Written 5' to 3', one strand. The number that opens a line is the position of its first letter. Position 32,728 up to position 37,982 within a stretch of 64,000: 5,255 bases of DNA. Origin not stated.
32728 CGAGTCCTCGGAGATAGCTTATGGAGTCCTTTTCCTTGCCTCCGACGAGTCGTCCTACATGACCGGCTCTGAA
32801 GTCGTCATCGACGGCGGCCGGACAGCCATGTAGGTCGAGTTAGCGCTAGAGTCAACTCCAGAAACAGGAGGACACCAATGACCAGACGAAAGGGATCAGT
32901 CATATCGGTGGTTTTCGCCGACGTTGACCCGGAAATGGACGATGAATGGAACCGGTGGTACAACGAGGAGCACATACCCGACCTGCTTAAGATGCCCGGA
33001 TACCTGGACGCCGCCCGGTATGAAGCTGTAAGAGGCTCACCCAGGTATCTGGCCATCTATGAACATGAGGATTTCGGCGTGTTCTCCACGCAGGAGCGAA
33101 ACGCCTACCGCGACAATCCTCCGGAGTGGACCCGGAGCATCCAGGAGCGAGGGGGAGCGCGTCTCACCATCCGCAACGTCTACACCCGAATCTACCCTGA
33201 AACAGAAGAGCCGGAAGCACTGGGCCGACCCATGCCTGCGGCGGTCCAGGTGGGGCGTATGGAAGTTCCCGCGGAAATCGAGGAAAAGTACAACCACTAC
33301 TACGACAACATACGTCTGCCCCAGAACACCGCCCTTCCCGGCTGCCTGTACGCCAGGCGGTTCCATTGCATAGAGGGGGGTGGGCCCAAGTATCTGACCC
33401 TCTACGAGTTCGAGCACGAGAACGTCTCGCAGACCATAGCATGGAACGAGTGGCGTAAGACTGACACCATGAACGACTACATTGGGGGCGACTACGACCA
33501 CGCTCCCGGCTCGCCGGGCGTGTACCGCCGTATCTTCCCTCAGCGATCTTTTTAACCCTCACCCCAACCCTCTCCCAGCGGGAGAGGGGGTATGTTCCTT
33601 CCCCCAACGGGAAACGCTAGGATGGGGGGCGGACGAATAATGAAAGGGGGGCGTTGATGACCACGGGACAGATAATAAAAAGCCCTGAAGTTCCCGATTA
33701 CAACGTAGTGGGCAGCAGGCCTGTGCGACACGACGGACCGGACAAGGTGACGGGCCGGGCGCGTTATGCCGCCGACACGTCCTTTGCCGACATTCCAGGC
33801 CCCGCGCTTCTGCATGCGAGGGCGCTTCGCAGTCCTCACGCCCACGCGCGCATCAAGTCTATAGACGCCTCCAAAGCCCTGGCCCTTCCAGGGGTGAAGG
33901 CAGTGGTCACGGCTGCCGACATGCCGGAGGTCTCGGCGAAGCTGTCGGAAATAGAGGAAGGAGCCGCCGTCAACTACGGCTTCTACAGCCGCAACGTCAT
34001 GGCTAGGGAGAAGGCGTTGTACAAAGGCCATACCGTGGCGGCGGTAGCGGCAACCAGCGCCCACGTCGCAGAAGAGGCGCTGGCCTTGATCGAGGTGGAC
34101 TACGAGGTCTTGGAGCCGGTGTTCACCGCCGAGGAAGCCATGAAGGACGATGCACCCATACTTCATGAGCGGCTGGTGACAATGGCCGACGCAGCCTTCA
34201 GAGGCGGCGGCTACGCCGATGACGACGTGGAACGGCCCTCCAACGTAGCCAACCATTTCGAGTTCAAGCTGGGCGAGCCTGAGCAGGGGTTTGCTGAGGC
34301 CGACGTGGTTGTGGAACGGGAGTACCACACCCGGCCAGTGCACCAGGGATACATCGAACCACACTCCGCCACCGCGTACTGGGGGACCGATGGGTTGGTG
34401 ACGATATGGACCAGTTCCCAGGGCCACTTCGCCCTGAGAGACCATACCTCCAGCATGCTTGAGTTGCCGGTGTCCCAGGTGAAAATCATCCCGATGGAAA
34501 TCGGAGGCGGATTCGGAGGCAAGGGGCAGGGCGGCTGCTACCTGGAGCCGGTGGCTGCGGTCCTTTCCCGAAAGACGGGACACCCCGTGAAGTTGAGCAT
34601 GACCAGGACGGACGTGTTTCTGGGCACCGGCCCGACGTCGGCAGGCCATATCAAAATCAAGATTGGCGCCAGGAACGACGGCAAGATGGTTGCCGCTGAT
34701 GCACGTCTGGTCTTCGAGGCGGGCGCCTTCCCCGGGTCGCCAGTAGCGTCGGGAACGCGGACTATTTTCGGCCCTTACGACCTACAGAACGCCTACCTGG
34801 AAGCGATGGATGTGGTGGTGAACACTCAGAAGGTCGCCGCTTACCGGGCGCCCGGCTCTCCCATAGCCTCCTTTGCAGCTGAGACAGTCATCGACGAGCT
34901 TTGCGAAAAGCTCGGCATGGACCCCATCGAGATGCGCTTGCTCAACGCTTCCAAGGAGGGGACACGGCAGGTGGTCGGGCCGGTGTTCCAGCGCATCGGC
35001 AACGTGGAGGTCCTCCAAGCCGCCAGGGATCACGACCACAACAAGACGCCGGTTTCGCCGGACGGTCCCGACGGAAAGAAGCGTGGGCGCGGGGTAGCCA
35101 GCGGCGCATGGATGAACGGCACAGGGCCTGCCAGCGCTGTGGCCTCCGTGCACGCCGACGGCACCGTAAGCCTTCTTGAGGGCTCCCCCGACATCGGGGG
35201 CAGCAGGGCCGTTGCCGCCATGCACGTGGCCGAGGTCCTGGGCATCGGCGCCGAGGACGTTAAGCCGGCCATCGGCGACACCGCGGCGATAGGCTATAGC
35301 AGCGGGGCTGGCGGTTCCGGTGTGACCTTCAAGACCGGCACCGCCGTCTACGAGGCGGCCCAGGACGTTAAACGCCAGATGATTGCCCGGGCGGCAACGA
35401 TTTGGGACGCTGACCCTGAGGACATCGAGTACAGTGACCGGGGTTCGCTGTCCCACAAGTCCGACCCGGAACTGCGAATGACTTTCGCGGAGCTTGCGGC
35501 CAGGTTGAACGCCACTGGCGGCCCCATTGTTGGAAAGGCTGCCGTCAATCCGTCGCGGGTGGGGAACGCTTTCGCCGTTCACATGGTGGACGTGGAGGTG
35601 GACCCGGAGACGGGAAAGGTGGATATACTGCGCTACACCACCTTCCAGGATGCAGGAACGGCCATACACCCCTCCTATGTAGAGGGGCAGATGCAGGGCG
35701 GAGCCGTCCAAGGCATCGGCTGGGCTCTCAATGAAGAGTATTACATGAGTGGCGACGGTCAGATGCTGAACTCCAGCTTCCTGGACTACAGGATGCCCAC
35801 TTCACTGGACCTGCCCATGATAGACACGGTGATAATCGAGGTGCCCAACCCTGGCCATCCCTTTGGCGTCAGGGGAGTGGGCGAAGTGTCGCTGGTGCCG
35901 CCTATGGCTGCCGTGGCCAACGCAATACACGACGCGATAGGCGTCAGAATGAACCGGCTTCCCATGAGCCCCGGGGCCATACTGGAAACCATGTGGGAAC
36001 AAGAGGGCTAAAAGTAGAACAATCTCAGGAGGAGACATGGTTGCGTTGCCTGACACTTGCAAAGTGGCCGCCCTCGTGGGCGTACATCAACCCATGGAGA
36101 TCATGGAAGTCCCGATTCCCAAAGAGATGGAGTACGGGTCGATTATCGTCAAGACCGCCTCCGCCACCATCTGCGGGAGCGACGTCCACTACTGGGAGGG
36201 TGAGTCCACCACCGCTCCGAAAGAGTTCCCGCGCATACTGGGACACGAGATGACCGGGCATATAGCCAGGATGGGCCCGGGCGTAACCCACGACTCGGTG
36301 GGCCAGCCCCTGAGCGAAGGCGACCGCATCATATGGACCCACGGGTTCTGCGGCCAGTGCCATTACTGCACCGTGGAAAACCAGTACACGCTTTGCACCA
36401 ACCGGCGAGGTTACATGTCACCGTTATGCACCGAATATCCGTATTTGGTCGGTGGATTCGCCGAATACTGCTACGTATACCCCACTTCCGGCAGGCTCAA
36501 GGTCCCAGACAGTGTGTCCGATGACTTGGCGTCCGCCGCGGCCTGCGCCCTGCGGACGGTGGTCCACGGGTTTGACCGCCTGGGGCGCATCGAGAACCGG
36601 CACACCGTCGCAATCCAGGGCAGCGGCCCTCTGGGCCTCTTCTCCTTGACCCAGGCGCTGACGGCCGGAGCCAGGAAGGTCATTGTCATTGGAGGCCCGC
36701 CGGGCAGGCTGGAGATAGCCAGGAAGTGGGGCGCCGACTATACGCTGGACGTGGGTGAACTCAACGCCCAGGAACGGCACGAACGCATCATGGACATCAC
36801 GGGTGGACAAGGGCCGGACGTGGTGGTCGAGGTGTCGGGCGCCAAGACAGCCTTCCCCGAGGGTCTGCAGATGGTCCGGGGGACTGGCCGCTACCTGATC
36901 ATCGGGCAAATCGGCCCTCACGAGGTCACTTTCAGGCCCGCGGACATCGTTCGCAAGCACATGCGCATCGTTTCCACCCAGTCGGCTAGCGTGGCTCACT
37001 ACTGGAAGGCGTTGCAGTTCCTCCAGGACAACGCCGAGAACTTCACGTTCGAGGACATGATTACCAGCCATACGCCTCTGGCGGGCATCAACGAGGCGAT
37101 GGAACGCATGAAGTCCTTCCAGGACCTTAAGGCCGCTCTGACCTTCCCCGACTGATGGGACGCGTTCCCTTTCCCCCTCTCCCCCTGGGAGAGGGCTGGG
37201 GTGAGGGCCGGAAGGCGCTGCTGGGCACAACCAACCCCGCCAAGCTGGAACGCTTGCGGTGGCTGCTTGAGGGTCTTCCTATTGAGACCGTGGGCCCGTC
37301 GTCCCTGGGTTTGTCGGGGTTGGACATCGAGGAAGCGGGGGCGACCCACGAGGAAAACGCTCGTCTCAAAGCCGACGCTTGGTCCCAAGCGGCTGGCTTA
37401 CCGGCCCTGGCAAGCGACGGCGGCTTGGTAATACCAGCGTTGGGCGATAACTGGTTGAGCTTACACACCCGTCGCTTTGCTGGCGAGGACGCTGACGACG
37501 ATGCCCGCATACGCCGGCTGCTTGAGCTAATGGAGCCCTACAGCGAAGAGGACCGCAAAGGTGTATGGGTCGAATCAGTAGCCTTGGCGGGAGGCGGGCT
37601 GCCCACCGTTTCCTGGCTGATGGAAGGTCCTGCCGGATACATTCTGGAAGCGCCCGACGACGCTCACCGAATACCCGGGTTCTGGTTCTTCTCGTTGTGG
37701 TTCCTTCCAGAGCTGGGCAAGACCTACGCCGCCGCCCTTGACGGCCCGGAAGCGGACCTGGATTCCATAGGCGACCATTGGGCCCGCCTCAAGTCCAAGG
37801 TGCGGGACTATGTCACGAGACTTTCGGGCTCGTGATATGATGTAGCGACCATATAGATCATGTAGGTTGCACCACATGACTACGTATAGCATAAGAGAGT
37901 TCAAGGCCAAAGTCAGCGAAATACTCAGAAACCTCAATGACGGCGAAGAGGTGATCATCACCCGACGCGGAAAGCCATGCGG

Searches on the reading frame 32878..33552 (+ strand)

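Call 68: search_protein_families(library=pfam, proteins=[window:32878-33552:+], max_evalue=0.00001)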
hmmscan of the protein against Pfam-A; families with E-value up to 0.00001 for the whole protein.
window:32878-33552:+ (225 aa): 1 family
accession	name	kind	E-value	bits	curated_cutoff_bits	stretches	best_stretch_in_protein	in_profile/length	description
PF14114.12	DUF4286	-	3.1e-07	31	25.8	0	12-60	6-58/100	Domain of unknown function (DUF4286)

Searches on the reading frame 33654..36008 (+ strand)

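Call 68: search_protein_families(library=pfam, proteins=[window:33654-36008:+], max_evalue=0.00001)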
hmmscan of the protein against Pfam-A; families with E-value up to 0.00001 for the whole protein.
window:33654-36008:+ (785 aa): 3 families
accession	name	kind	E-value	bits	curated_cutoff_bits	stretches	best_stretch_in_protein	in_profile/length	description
PF02738.23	MoCoBD_1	-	5.4e-66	222.6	27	1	193-432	4-244/244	Molybdopterin cofactor-binding domain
PF20256.3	MoCoBD_2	-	5.9e-63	213.4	27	1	474-721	22-283/283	Molybdopterin cofactor-binding domain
PF01315.27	Ald_Xan_dh_C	-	7.5e-26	91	31.3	1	33-153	1-109/110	Aldehyde oxidase and xanthine dehydrogenase, a/b hammerhead domain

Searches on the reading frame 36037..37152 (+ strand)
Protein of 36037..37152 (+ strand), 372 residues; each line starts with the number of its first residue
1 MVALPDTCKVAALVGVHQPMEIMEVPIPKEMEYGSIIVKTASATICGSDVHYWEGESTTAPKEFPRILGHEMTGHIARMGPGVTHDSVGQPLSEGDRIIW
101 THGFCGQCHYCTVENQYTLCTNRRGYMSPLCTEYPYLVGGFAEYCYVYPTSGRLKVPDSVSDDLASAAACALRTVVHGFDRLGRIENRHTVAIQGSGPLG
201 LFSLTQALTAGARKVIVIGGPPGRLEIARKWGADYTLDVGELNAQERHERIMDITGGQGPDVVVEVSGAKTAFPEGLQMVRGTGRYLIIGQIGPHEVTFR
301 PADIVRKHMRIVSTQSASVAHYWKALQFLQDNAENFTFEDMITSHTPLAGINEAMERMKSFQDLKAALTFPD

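Call 68: search_protein_families(library=pfam, proteins=[window:36037-37152:+], max_evalue=0.00001)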
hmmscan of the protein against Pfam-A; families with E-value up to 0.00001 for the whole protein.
window:36037-37152:+ (372 aa): 3 families
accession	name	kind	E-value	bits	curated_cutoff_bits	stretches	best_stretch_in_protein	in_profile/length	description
PF00107.32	ADH_zinc_N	-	2.6e-21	76.4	31.8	1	198-329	1-127/129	Zinc-binding dehydrogenase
PF08240.17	ADH_N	-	3.5e-19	69.4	23.5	1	34-158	3-104/104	Alcohol dehydrogenase GroES-like domain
PF16912.11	Glu_dehyd_C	-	8.3e-13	48.7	34.9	1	187-369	30-210/211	Glucose dehydrogenase C-terminus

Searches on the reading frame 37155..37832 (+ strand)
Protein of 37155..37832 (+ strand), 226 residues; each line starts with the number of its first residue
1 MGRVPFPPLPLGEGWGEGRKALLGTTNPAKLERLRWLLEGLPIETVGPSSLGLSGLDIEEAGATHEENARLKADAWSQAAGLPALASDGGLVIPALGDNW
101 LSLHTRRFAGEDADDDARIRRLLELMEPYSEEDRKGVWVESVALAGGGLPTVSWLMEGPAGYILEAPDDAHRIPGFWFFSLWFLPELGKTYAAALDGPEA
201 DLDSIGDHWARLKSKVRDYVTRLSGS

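Call 61: search_protein_families(library=pfam, proteins=[window:37155-37832:+], max_evalue=0.00001)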
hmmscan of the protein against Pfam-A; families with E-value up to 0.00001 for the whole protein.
window:37155-37832:+ (226 aa): 1 family
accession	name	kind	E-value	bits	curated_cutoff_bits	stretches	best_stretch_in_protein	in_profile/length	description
PF01725.21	Ham1p_like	-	8.3e-18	65.4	22.5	1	23-192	3-163/186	Ham1 family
